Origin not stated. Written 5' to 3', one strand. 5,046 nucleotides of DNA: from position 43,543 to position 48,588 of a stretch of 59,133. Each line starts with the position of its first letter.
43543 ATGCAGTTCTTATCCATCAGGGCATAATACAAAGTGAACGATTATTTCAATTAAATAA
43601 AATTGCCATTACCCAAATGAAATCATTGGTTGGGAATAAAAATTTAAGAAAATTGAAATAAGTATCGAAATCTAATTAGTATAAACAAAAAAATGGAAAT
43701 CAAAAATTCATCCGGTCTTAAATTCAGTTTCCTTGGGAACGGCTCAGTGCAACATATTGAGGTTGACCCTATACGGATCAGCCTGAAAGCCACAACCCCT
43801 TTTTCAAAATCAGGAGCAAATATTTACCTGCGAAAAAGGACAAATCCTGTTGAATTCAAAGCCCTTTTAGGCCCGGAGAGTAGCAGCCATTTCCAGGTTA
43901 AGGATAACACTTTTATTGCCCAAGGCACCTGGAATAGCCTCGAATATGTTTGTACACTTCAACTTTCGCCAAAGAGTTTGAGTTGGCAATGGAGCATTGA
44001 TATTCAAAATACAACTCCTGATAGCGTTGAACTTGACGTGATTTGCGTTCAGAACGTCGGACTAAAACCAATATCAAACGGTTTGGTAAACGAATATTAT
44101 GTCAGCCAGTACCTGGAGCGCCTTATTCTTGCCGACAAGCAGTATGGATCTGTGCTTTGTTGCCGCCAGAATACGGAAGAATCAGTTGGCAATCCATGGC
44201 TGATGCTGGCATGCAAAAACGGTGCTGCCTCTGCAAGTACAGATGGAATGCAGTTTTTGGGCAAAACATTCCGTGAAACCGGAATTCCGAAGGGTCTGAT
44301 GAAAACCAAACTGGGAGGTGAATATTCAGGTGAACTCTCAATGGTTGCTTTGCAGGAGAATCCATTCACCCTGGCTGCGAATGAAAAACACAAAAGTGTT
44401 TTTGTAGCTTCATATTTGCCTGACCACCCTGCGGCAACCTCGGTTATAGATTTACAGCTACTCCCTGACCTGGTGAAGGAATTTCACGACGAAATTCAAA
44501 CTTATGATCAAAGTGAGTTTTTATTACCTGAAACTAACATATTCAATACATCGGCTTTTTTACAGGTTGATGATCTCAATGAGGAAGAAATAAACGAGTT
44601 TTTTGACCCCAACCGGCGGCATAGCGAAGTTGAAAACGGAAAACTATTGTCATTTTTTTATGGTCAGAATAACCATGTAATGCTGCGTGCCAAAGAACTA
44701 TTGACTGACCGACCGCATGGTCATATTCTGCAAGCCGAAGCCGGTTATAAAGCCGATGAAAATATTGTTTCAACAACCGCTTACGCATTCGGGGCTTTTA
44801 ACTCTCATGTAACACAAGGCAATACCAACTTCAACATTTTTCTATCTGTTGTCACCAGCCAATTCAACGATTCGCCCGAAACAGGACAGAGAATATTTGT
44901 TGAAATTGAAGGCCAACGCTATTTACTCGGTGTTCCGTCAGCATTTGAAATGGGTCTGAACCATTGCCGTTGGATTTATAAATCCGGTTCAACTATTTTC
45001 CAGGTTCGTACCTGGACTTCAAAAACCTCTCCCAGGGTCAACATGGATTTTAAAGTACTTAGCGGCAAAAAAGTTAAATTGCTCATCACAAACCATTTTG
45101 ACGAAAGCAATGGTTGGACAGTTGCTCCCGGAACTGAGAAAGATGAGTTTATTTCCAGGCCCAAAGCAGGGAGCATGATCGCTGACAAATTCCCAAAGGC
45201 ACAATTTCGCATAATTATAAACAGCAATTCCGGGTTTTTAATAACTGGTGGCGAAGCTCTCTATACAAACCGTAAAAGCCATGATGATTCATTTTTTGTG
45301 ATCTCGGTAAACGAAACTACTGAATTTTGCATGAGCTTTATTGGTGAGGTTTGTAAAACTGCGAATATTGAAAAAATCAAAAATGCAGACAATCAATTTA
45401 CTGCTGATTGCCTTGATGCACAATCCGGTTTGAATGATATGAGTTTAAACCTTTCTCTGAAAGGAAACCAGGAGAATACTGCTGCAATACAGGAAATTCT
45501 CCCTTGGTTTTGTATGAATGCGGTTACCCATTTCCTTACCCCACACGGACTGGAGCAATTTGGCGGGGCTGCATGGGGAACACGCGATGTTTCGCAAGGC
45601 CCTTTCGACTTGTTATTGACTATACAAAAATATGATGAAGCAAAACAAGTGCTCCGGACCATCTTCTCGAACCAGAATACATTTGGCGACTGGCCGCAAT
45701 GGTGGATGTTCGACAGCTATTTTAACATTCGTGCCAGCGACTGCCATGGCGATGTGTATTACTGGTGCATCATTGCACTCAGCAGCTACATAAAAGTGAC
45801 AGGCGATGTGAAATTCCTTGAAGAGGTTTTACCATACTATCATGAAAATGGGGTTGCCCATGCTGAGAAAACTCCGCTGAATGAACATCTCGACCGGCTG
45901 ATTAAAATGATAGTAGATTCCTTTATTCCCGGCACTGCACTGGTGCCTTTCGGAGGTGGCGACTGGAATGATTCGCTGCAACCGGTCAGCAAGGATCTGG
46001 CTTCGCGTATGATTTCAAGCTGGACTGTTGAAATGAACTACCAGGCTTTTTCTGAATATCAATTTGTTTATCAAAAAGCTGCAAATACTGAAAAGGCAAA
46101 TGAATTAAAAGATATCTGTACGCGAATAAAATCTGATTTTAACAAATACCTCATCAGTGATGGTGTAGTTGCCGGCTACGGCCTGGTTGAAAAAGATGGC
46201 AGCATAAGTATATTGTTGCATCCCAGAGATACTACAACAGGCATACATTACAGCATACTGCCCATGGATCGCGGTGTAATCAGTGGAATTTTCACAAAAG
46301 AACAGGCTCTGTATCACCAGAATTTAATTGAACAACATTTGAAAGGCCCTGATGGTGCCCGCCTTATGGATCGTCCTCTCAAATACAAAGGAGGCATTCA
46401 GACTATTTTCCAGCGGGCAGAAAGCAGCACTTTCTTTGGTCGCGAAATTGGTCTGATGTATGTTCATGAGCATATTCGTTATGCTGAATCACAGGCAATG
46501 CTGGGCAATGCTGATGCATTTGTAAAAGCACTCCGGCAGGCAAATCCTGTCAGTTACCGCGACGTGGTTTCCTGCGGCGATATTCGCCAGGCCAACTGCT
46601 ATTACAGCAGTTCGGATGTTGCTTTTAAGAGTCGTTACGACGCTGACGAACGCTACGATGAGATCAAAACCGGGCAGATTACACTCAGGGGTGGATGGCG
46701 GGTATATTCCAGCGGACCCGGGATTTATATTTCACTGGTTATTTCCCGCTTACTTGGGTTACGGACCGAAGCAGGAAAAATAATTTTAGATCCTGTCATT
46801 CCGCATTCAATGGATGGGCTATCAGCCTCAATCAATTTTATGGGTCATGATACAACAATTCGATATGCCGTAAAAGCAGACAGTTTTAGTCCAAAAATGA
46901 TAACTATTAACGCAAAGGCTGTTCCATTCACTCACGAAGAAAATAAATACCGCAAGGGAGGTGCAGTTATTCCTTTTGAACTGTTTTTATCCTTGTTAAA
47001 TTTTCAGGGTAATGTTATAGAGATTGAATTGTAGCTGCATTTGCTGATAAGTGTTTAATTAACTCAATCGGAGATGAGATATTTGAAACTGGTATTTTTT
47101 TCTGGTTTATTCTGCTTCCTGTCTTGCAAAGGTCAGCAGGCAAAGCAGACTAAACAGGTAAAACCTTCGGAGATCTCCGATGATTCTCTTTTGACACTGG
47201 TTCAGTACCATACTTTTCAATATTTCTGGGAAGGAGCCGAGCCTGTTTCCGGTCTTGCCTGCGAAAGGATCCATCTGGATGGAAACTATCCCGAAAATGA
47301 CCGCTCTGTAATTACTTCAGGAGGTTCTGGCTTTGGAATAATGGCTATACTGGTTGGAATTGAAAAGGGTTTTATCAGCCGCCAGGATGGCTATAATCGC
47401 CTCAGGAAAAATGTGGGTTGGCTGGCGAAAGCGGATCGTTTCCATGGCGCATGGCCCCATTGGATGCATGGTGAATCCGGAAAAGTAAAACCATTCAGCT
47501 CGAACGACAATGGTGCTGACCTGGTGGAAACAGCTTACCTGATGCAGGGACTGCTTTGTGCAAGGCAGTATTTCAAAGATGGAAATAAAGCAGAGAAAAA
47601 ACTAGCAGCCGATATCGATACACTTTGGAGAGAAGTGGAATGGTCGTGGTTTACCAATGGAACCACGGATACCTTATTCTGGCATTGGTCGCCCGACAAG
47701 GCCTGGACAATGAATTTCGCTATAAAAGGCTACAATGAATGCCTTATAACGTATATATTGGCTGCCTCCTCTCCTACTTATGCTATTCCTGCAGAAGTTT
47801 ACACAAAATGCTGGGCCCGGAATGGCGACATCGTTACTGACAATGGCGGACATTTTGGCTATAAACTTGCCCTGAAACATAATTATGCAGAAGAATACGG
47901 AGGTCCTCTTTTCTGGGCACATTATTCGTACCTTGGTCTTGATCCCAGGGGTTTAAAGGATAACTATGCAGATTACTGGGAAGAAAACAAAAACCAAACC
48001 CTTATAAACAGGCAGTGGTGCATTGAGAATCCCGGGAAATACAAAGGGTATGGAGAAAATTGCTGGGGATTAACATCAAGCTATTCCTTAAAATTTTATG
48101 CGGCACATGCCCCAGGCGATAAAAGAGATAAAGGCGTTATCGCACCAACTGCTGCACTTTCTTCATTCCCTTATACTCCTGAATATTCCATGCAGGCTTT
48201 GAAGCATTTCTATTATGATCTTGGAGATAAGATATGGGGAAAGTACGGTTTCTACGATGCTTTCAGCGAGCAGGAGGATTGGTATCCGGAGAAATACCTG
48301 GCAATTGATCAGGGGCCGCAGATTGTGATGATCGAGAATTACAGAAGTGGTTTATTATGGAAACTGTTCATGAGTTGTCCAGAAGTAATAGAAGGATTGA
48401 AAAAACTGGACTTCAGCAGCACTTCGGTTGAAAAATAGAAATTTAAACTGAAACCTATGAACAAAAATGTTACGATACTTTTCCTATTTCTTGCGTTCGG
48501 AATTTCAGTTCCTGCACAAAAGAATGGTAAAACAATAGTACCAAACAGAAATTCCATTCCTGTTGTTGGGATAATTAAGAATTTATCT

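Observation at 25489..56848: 31-kb SusC/SusD locus predicted to degrade beta-1,2-glucan, combining five GH144-like enzymes with a cytoplasmic phosphorylase route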

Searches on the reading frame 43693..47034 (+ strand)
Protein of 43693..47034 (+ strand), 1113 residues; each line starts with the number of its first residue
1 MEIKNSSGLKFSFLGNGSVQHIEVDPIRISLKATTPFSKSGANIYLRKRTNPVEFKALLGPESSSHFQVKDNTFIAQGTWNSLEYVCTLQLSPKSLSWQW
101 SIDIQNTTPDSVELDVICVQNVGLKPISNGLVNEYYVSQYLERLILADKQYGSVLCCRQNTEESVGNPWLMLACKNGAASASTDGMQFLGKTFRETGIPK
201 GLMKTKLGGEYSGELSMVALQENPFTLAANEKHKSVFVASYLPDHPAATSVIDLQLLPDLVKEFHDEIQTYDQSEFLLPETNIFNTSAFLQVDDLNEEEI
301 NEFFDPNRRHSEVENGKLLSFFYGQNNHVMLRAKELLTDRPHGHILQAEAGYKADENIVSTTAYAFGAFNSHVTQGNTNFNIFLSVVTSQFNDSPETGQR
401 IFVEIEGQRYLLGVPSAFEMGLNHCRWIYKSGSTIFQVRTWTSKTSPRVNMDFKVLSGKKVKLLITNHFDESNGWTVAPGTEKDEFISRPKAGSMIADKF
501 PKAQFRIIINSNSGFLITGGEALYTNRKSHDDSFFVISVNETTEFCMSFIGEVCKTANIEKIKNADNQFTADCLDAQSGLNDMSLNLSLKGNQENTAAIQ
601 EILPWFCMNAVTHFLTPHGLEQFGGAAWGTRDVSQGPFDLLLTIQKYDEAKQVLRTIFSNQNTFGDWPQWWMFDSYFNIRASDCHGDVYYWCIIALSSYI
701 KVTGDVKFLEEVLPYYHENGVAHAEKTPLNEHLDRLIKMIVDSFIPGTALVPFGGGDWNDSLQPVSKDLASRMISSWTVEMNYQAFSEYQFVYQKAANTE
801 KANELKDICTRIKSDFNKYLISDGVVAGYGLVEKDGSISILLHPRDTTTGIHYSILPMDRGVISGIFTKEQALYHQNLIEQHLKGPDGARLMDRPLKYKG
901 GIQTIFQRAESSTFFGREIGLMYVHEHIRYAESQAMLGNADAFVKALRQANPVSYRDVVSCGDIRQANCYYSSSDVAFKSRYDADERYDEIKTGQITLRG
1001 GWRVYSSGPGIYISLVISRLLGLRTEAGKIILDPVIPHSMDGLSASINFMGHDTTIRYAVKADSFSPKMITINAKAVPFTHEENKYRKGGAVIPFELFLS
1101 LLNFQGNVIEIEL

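Call 3: search_protein_families(library=pfam, proteins=[window:43693-47034:+], max_evalue=0.001)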
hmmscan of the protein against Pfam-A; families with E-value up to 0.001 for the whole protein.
window:43693-47034:+ (1113 aa): 7 families
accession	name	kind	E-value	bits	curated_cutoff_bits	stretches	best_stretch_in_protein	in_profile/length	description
PF21250.3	SOGP_2nd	-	1.1e-54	185.7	27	1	306-549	2-247/249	Glycoside phosphorylase supersandwich domain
PF21958.2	SOGP_N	-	1.1e-51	175.9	27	1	12-237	1-223/225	SOGP N-terminal domain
PF17167.11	Glyco_hydro_94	-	5.9e-16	58.6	27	1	685-981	121-392/420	Glycosyl hydrolase 94 superfamily, catalytic domain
PF21270.2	SOGP_4th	-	1.2e-09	38.7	27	1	1022-1102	1-81/90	Glycoside phosphorylase C-terminal domain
PF06165.18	GH94_b-supersand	-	2.4e-09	37.5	23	1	39-238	46-249/251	Glycosyl hydrolase 94, supersandwich domain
PF06202.20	GDE_C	-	8.2e-06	25.4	21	1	619-749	21-122/367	Amylo-alpha-1,6-glucosidase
PF03633.20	Glyco_hydro_65C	-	0.00087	19.4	22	0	1023-1053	1-31/62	Glycosyl hydrolase family 65, C-terminal domain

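Call 7: search_solved_structures(query=window:43693-47034:+, max_evalue=0.001, show_alignments=1)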
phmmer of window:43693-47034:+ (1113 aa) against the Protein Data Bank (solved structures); distinct sequences matched with E-value up to 0.001: 14.
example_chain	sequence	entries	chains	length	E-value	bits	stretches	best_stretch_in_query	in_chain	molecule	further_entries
5h3z_A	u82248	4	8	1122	1.4e-176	592.2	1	7-1103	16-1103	Uncharacterized protein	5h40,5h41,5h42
8ho9_A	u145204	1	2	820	5.6e-07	30.6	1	648-763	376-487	Cellobiose phosphorylase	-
8rf9_A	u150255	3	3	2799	1.5e-06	29.3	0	622-766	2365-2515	Cyclic beta 1-2 glucan synthetase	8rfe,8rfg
8rf0_A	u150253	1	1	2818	1.5e-06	29.2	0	622-766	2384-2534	Cyclic beta-(1,2)-glucan synthase NdvB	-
8hob_A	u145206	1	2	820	3.3e-06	28.1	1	648-762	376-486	Cellobiose phosphorylase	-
3qde_A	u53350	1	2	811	3.5e-06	28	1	625-762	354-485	Cellobiose phosphorylase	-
8ho7_A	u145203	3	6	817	3.5e-06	28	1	625-762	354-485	Cellobiose phosphorylase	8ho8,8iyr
4zle_A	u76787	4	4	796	4.1e-06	27.8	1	684-953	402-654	Putative b-glycan phosphorylase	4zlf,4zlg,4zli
3s4c_A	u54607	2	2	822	2.2e-05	25.3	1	620-763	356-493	Lactose Phosphorylase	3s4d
8bou_A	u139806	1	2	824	2.4e-05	25.2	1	687-929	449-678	N,N'-diacetylchitobiose phosphorylase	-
3rrs_A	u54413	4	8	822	2.7e-05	25.1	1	620-763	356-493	Cellobiose phosphorylase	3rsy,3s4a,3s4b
3afj_A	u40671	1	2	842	0.00012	22.9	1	626-763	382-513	Cellobiose Phosphorylase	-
2cqs_A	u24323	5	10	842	0.00014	22.7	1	626-763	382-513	Cellobiose Phosphorylase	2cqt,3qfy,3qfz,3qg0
3act_A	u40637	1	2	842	0.00015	22.7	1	626-763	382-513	Cellobiose Phosphorylase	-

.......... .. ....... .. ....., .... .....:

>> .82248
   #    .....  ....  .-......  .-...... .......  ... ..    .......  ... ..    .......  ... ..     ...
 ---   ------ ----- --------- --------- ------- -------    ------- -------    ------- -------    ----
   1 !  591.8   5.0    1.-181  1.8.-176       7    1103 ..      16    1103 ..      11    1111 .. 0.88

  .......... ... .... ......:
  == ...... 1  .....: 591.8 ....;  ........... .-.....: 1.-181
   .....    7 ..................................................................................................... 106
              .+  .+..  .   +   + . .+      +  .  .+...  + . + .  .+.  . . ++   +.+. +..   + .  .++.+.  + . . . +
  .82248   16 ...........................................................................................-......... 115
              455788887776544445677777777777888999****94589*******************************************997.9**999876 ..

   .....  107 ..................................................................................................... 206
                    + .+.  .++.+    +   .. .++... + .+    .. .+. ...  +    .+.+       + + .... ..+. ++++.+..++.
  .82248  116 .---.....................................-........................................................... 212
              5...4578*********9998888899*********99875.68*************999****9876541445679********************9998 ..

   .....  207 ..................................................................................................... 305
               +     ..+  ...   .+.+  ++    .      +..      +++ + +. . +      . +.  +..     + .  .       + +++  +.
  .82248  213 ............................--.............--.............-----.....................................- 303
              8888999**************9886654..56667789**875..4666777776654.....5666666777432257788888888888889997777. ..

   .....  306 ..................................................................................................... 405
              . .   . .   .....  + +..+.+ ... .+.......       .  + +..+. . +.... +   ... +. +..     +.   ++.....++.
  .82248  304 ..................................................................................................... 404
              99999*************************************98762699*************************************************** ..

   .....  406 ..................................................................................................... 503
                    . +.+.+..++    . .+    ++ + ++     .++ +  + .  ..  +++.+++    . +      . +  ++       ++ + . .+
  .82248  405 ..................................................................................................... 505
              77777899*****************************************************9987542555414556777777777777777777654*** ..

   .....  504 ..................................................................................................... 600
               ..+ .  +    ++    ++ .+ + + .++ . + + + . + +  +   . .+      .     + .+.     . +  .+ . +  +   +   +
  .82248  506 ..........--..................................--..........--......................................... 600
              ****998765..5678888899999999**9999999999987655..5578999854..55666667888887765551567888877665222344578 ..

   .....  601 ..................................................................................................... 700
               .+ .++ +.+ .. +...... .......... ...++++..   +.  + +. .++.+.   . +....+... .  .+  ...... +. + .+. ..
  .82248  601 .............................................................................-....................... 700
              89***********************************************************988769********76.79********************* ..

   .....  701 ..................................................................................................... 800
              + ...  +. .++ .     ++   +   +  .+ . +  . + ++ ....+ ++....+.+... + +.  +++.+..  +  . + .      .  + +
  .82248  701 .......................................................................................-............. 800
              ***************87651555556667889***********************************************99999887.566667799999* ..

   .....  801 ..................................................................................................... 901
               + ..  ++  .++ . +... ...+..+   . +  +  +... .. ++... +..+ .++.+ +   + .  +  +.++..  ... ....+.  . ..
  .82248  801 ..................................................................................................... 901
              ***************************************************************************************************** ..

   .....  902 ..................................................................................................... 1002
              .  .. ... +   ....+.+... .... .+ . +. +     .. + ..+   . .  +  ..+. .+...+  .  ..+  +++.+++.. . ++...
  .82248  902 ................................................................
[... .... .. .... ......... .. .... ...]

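Call 17: find_encoding_contigs(protein=window:43693-47034:+, flank=10000, max_places=6)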
Protein window:43693-47034:+ (1113 aa): no gene with exactly this product is on record in the collection.

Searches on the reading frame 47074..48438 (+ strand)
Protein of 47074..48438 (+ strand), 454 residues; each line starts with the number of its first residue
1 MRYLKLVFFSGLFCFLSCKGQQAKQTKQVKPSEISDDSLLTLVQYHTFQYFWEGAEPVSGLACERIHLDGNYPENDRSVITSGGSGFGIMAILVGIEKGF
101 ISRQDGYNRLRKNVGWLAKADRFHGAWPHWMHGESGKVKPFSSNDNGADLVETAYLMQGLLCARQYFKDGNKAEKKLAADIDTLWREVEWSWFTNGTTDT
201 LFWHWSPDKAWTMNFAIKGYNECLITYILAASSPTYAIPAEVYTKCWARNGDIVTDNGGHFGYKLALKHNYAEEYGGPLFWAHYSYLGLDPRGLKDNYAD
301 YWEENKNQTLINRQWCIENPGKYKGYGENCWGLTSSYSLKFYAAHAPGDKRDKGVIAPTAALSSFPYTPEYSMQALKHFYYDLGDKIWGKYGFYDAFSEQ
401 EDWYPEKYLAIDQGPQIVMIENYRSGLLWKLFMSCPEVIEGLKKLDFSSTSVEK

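Call 4: search_protein_families(library=pfam, proteins=[window:47074-48438:+], max_evalue=0.001)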
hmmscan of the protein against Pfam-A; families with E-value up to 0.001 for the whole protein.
window:47074-48438:+ (454 aa): 1 family
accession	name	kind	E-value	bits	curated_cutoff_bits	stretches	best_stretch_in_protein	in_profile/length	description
PF10091.15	Glycoamylase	-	4.2e-84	281.9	27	1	214-436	1-221/221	Putative glucoamylase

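Call 6: search_solved_structures(query=window:47074-48438:+, max_evalue=0.001, show_alignments=1)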
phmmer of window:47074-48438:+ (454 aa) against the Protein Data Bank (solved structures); distinct sequences matched with E-value up to 0.001: 7.
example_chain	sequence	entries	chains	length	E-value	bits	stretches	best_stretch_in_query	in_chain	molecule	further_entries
5gzk_A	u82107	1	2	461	1.8e-208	696.4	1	14-450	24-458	Uncharacterized protein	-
5gzh_A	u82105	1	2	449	2.1e-208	696.1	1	14-450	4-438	Endo-beta-1,2-glucanase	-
4qt9_A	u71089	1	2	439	4.4e-180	602.7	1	17-450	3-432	putative glucoamylase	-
3eu8_A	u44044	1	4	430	6.1e-177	592.3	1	27-448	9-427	putative glucoamylase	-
4gl3_A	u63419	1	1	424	1.5e-157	528.4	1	30-451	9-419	putative glucoamylase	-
5z06_A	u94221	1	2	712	2.7e-124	418.7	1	25-446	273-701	BDI_3064 protein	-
8xul_A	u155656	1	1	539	5.6e-43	150.5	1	37-448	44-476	XCC2207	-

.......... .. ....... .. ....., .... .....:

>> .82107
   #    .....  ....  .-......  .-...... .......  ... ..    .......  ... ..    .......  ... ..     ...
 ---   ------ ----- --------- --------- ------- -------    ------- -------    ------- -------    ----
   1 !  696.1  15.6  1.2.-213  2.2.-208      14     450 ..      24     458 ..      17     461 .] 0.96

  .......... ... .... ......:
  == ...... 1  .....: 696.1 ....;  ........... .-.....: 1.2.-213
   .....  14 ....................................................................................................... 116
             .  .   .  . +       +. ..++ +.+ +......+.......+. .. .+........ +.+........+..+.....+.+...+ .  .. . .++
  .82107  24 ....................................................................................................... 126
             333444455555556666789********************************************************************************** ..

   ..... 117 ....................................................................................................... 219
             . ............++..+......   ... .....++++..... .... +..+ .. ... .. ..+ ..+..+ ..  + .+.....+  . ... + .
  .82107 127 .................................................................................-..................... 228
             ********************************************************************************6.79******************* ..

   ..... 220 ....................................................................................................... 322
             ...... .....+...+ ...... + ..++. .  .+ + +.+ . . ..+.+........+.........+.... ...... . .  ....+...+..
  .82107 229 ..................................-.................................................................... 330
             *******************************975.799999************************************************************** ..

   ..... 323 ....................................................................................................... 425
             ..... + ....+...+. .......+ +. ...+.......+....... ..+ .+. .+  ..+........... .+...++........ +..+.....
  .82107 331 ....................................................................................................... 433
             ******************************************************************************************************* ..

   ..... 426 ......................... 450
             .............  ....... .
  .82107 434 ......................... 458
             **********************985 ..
